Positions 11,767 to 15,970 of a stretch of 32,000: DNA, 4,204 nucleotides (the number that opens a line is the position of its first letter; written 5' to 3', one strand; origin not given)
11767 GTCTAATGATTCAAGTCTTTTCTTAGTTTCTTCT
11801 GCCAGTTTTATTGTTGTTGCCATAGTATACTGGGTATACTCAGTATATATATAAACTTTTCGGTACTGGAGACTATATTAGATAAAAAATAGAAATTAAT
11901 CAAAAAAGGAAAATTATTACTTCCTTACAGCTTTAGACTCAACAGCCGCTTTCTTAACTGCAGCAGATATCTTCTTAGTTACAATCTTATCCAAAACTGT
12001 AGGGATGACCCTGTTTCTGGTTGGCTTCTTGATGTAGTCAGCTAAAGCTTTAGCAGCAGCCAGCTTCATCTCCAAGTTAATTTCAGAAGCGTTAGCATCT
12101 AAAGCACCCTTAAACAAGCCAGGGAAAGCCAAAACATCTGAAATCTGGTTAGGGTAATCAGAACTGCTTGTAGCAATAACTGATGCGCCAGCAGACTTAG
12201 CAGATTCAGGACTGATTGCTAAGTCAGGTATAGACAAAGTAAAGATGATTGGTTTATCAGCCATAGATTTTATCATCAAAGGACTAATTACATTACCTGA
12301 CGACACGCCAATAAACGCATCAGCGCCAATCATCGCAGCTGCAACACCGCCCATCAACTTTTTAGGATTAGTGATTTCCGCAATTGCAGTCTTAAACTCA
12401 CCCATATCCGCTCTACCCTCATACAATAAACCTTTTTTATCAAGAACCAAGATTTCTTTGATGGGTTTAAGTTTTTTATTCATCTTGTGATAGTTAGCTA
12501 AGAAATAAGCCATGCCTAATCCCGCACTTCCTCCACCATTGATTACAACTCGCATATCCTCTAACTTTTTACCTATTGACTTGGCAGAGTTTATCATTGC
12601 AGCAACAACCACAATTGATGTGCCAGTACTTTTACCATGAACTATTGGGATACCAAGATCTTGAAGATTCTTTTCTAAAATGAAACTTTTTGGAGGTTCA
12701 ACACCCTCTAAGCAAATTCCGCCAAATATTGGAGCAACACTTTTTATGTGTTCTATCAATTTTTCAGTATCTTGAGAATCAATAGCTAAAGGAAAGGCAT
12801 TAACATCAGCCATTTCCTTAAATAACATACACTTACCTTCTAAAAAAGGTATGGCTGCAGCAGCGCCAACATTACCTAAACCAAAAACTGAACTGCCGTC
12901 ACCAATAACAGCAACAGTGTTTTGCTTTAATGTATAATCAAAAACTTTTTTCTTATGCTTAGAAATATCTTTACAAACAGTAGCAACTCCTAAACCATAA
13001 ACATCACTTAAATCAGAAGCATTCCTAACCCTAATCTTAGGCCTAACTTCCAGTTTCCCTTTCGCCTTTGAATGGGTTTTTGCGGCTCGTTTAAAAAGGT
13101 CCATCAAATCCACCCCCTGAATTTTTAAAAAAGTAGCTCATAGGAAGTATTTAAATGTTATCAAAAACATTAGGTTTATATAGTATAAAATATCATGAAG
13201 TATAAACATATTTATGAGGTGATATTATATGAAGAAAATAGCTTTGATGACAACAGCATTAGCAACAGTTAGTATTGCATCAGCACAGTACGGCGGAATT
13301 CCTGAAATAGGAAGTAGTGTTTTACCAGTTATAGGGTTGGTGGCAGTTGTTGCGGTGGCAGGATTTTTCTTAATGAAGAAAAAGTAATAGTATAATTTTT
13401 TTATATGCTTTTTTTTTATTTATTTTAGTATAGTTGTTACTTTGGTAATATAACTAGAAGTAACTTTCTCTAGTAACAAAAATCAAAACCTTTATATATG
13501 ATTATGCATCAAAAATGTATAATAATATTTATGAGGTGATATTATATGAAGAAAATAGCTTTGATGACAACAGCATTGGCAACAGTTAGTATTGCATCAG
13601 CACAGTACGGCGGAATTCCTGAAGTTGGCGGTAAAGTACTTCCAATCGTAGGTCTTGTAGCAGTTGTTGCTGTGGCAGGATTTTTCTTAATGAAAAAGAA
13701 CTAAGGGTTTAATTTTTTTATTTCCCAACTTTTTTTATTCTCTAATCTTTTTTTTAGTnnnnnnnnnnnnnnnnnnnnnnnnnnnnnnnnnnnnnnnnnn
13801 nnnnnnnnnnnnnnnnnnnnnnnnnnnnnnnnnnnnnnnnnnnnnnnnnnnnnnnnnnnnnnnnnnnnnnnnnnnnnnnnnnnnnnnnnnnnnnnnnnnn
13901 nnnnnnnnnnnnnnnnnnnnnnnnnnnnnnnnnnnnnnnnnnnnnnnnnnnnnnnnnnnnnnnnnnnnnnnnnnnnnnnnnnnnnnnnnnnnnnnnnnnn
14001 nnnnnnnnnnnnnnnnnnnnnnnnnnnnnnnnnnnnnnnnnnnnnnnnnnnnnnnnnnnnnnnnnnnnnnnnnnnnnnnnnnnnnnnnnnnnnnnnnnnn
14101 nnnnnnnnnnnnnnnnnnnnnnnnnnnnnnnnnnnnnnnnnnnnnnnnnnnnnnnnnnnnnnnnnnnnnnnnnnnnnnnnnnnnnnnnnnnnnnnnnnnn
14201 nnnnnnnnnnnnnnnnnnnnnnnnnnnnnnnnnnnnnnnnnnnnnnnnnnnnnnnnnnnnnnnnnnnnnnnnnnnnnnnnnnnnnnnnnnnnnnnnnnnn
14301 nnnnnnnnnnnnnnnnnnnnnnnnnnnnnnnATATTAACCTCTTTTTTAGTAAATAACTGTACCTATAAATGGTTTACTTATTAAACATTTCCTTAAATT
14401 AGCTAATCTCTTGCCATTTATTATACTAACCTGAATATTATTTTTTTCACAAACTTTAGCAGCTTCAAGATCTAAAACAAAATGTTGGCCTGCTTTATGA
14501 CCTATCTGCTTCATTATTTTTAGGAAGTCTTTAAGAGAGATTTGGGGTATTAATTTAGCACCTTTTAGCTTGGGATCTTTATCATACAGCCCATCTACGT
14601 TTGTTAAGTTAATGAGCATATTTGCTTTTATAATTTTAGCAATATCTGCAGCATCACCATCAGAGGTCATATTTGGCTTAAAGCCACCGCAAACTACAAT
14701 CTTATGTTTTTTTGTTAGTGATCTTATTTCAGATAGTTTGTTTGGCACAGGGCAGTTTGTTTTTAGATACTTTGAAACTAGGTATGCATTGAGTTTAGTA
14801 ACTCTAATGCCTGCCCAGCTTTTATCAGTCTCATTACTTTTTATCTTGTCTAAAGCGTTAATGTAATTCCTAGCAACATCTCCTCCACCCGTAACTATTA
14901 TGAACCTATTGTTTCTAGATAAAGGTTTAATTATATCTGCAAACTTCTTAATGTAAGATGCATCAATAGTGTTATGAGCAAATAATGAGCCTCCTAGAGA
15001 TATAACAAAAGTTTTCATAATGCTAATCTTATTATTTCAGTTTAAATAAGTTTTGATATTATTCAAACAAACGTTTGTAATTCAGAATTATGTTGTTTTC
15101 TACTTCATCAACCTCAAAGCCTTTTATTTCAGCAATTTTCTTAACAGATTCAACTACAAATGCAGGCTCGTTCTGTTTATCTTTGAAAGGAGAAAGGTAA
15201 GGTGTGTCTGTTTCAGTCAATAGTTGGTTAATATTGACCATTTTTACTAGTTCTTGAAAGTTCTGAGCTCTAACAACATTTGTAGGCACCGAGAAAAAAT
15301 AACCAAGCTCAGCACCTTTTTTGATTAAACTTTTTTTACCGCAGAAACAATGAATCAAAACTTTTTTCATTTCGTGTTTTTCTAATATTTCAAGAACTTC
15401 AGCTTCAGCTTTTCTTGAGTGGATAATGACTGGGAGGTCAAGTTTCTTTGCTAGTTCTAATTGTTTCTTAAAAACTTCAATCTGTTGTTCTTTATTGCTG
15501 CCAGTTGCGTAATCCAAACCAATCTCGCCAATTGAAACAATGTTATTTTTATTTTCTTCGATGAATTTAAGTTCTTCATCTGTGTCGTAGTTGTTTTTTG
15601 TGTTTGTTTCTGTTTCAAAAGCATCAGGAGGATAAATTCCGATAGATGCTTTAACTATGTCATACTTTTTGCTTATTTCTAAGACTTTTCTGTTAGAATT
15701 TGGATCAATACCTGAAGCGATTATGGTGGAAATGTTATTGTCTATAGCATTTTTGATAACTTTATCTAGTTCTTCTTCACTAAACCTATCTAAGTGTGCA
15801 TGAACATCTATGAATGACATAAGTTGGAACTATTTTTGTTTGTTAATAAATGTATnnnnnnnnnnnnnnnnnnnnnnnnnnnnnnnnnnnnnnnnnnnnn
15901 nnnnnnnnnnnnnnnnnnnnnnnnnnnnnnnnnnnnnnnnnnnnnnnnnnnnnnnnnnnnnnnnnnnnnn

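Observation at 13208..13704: Tandem pair of 52-aa precursors made only of a signal peptide, QYGG, and an IPE/TM/poly-Lys tail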

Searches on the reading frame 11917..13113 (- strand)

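Call 6: search_protein_families(library=ncbifam, proteins=[window:11917-13113:-], max_evalue=10)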
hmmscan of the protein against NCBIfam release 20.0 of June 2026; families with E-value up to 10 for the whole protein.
window:11917-13113:- (398 aa): 4 families
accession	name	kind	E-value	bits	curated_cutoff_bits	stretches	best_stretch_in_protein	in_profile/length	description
NF009501.0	PRK12861.1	subfamily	1.4e-78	264.8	1178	1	17-367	19-362/764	NADP-dependent malic enzyme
NF010052.0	PRK13529.1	subfamily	3.4e-24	85.4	326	2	164-395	274-536/564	oxaloacetate-decarboxylating malate dehydrogenase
NF041582.1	malolactic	exception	7e-14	51.3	850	1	156-395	249-515/536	malolactic enzyme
TIGR00292.1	TIGR00292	equivalog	0.0052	16.1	148.3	1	169-304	4-132/254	sulfide-dependent adenosine diphosphate thiazole synthase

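Call 7: search_protein_families(library=pfam, proteins=[window:11917-13113:-], max_evalue=10)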
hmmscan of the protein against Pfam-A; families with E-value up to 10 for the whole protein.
window:11917-13113:- (398 aa): 5 families
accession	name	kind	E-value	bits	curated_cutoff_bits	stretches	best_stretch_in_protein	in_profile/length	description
PF03949.21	Malic_M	-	2.7e-22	79.8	23.5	1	164-390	3-257/258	Malic enzyme, NAD binding domain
PF00390.24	malic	-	6.2e-16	59.2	23.1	1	20-121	3-126/182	Malic enzyme, N-terminal domain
PF01946.23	Thi4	-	0.017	14.8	26.2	1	173-209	4-40/235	Thi4 family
PF00208.27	ELFV_dehydrog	-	0.083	13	23.4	1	161-207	8-53/241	Glutamate/Leucine/Phenylalanine/Valine dehydrogenase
PF01266.30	DAO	-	0.18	11.7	27.9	1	188-208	1-21/353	FAD dependent oxidoreductase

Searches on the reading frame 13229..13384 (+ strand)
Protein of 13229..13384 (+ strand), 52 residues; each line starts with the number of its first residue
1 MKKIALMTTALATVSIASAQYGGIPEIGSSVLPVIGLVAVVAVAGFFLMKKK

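Call 6: search_protein_families(library=ncbifam, proteins=[window:13229-13384:+], max_evalue=10)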
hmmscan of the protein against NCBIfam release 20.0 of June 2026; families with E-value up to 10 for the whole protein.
seq(52 aa): 5 families
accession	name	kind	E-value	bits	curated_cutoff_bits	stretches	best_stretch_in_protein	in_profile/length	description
TIGR01167.1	LPXTG_anchor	domain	0.0013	19.3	15.9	1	26-52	7-32/34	LPXTG cell wall anchor domain-containing protein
NF050142.1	PG1828_fam_lipo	equivalog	0.2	12.4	50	1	1-18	1-18/59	PG1828 family lipoprotein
NF033507.3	Loki-CTERM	subfamily_domain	0.48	10.8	19.9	1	33-52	5-24/27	Loki-CTERM sorting domain-containing protein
NF038356.1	actino_DLW39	hypoth_equivalog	1.4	8.8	24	1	37-51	5-19/38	DLW-39 family protein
NF033846.1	Rumino_NPXTG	domain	1.7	9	23.5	1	38-52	15-29/30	NPXTG-anchored protein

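Call 7: search_protein_families(library=pfam, proteins=[window:13229-13384:+], max_evalue=10)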
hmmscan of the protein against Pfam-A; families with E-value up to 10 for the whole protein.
seq(52 aa): 1 family
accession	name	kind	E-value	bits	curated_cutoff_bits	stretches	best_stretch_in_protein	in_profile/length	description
PF00746.26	Gram_pos_anchor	-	0.013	15.8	20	1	26-52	14-40/43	LPXTG cell wall anchor motif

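Call 14: find_encoding_contigs(protein=window:13229-13384:+, flank=10000, max_places=10)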
Protein seq(52 aa) (52 aa): no gene with exactly this product is on record in the collection.

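Call 16: find_homologous_proteins(query=window:13229-13384:+, max_evalue=10)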
Query seq(52 aa) (52 aa): 1 proteins with E <= 10 among 3 candidates.
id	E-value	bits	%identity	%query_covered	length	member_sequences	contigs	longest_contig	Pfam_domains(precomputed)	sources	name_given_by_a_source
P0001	1.5e-20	88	88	100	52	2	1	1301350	-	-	-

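Call 19: find_related_loci(query=A1, collection=genome_contigs, flank=10000)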
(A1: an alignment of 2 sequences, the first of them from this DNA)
Query A1 (52 aa) in genome_contigs; peptide patterns used: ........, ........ (x = any residue, [..] = any of these).
100 stretches matched a pattern, but none encodes a relative of the query by tblastn (E <= 1e-3).

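Call 20: find_related_loci(query=A1, collection=metagenome_contigs, flank=10000)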
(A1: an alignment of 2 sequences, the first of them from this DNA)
Query A1 (52 aa) in metagenome_contigs; peptide patterns used: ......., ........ (x = any residue, [..] = any of these).
600 stretches matched a pattern, but none encodes a relative of the query by tblastn (E <= 1e-3).

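Call 43: search_protein_representatives(alignment_id=A1)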
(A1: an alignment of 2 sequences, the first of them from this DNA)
Query: 2 sequences, 52 profile positions. Proteins with E-value up to 0.001 (for the whole library): 4; up to 1e-10: 3; up to 1e-30: 1. The best 4 are listed.
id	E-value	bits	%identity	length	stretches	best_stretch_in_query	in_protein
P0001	2.0e-32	127.2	-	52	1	1-52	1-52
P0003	8.3e-19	83.6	-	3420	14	15-43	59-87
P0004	2.9e-12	62.6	-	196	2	20-52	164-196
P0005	3.9e-04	36.6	-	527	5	13-46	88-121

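Call 45: find_encoding_contigs(protein=P0004, flank=10000, max_places=10)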
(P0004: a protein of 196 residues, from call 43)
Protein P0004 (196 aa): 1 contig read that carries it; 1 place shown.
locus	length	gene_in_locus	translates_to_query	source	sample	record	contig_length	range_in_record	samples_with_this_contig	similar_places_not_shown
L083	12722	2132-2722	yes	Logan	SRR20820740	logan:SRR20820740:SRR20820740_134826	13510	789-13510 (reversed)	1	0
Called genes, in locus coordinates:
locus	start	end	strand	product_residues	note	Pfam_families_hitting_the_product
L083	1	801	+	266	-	?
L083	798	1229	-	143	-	-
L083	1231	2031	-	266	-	PF09754:PAC2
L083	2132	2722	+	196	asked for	-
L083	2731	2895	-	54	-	PF04135:Nop10p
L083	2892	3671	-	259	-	PF00575:S1, PF07541:EIF_2_alpha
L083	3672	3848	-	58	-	PF01667:Ribosomal_S27e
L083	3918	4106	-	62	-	PF20095:DUF6485 (faint)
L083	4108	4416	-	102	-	-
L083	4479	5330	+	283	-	PF00248:Aldo_ket_red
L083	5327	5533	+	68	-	-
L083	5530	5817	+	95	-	PF04010:DUF357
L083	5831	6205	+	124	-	-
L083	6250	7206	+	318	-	PF01699:Na_Ca_ex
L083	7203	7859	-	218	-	-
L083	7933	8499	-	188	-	PF04252:SFM1-like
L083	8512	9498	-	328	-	PF08068:DKCLD, PF21238:Pus10_C (weak), PF01509:TruB_N, PF16198:TruB_C_2, PF01472:PUA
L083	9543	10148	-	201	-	PF01198:Ribosomal_L31e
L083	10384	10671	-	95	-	PF01984:dsDNA_bind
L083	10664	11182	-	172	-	PF01090:Ribosomal_S19e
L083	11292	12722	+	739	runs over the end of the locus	?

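Call 50: search_protein_families(library=ncbifam, proteins=[P0004], max_evalue=10)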
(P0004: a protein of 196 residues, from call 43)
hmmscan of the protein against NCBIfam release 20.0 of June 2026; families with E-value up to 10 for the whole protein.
P0004 (196 aa): 3 families
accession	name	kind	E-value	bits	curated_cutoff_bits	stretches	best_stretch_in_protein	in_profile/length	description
TIGR01167.1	LPXTG_anchor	domain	0.0058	17.3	15.9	1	170-196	7-32/34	LPXTG cell wall anchor domain-containing protein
NF053819.1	EF0750_LPXTG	subfamily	1.5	9.4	47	1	173-196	81-104/105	EF2685/EF0750 family sortase-dependent surface protein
NF050142.1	PG1828_fam_lipo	equivalog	4.6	8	50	1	1-18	1-18/59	PG1828 family lipoprotein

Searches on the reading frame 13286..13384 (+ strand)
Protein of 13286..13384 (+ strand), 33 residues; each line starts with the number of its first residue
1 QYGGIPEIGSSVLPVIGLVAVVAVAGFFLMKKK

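Call 50: search_protein_families(library=ncbifam, proteins=[window:13292-13384:+], max_evalue=10)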
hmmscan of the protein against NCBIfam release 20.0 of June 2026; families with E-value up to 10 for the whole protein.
seq(31 aa): 4 families
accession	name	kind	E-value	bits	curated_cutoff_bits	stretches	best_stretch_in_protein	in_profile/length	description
TIGR01167.1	LPXTG_anchor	domain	0.00026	21.5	15.9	1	5-31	7-32/34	LPXTG cell wall anchor domain-containing protein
NF033846.1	Rumino_NPXTG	domain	0.063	13.6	23.5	1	17-31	15-29/30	NPXTG-anchored protein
NF038356.1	actino_DLW39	hypoth_equivalog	0.17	11.8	24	1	16-30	5-19/38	DLW-39 family protein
NF045534.1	small_EYxxD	equivalog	0.26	11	29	1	14-30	13-29/37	EYxxD motif small membrane protein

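Call 70: search_protein_families(library=ncbifam, proteins=[window:13286-13384:+], max_evalue=10)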
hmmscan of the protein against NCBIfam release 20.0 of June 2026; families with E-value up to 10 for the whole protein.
seq(33 aa): 3 families
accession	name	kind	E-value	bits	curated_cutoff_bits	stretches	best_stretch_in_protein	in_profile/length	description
TIGR01167.1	LPXTG_anchor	domain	0.00031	21.3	15.9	1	7-33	7-32/34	LPXTG cell wall anchor domain-containing protein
NF033846.1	Rumino_NPXTG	domain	0.075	13.4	23.5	1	19-33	15-29/30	NPXTG-anchored protein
NF038356.1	actino_DLW39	hypoth_equivalog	0.2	11.6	24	1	18-32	5-19/38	DLW-39 family protein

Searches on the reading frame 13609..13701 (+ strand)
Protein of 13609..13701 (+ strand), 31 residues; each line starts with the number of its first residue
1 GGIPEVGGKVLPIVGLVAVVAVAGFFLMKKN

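Call 50: search_protein_families(library=ncbifam, proteins=[window:13609-13701:+], max_evalue=10)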
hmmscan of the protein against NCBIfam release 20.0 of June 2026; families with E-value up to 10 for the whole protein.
seq(31 aa): 3 families
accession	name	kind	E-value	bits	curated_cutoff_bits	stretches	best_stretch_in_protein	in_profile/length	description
TIGR01167.1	LPXTG_anchor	domain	0.011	16.3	15.9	1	9-31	11-32/34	LPXTG cell wall anchor domain-containing protein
NF038356.1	actino_DLW39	hypoth_equivalog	0.059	13.2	24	1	16-30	5-19/38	DLW-39 family protein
NF045534.1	small_EYxxD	equivalog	0.17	11.6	29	1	13-30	12-29/37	EYxxD motif small membrane protein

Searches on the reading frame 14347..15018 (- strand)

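Call 6: search_protein_families(library=ncbifam, proteins=[window:14347-15018:-], max_evalue=10)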
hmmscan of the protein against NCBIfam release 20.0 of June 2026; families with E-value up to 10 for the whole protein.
window:14347-15018:- (223 aa): 33 families (the best 25 are shown)
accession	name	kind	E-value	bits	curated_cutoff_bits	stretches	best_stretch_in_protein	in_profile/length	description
TIGR02076.1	pyrH_arch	equivalog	1.9e-58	197.7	158.05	1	5-222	2-221/222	UMP kinase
TIGR02075.1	pyrH_bact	equivalog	1.8e-17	63.7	243.9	1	15-222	18-232/233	UMP kinase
NF040647.1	IPPK_Arch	equivalog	9.8e-15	54.5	120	2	80-222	123-259/259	isopentenyl phosphate kinase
TIGR01027.1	proB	equivalog_domain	5.6e-09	35.6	186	1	123-216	149-246/363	glutamate 5-kinase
TIGR00761.1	argB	equivalog_domain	4.5e-08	32.9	151.3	2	116-172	153-205/231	acetylglutamate kinase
NF040622.1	MfnE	equivalog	4.6e-08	33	300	1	5-170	3-172/211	[5-(aminomethyl)furan-3-yl]methyl phosphate kinase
TIGR02078.1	AspKin_pair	subfamily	1.5e-06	27.9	242.4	1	119-185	181-247/327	putative Pyrococcus aspartate kinase subunit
NF006234.1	PRK08373.1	subfamily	1.8e-06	27.4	237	1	118-184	187-253/338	aspartate kinase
NF010662.0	PRK14058.1-4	equivalog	7.5e-06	25.3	194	2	116-202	167-244/264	[LysW]-aminoadipate/[LysW]-glutamate kinase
TIGR00657.1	asp_kinases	subfamily_domain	1.9e-05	23.9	208.7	1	119-200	194-270/442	aspartate kinase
NF005158.0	PRK06635.2-2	equivalog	9.2e-05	21.5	717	1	64-170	107-208/401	aspartate kinase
TIGR00656.1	asp_kin_monofn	equivalog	0.00015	20.9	402.25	1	119-168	160-210/407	aspartate kinase, monofunctional class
TIGR01092.1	P5CS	equivalog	0.00029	19.2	796.75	1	119-212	169-264/715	delta l-pyrroline-5-carboxylate synthetase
TIGR01890.1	N-Ac-Glu-synth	equivalog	0.00031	19.8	202.85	1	116-222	178-277/429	amino-acid N-acetyltransferase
NF010659.0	PRK14058.1-1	equivalog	0.00043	19.5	223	1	116-175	168-225/267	[LysW]-aminoadipate kinase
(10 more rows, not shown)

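Call 7: search_protein_families(library=pfam, proteins=[window:14347-15018:-], max_evalue=10)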
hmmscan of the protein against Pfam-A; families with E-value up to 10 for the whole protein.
window:14347-15018:- (223 aa): 2 families
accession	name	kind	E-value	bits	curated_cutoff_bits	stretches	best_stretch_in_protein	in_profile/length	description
PF00696.33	AA_kinase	-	2.7e-34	119.4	24.9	1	2-201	1-234/234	Amino acid kinase family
PF25593.1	GldD_lipo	-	0.21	11.9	27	1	57-107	41-91/170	Gliding motility lipoprotein GldD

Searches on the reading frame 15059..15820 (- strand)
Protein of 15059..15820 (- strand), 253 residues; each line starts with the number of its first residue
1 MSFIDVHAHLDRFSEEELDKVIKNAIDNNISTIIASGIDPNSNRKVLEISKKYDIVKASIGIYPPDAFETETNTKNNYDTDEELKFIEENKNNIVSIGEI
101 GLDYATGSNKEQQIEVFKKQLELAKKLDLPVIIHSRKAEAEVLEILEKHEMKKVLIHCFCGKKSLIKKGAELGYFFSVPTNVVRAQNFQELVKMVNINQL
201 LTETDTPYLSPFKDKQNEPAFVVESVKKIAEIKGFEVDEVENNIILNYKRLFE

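Call 9: search_protein_families(library=pfam, proteins=[window:15059-15820:-], max_evalue=0.01)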
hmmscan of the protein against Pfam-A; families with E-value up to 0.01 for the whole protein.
window:15059-15820:- (253 aa): 3 families
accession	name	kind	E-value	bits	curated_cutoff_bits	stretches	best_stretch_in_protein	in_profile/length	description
PF01026.27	TatD_DNase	-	2.2e-69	234.1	27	1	4-252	1-252/253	TatD related DNase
PF01979.26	Amidohydro_1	-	1.1e-05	25.3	25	1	3-197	6-218/345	Amidohydrolase family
PF02603.21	Hpr_kinase_N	-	0.00031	21.2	24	0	90-150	46-104/125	HPr Serine kinase N terminus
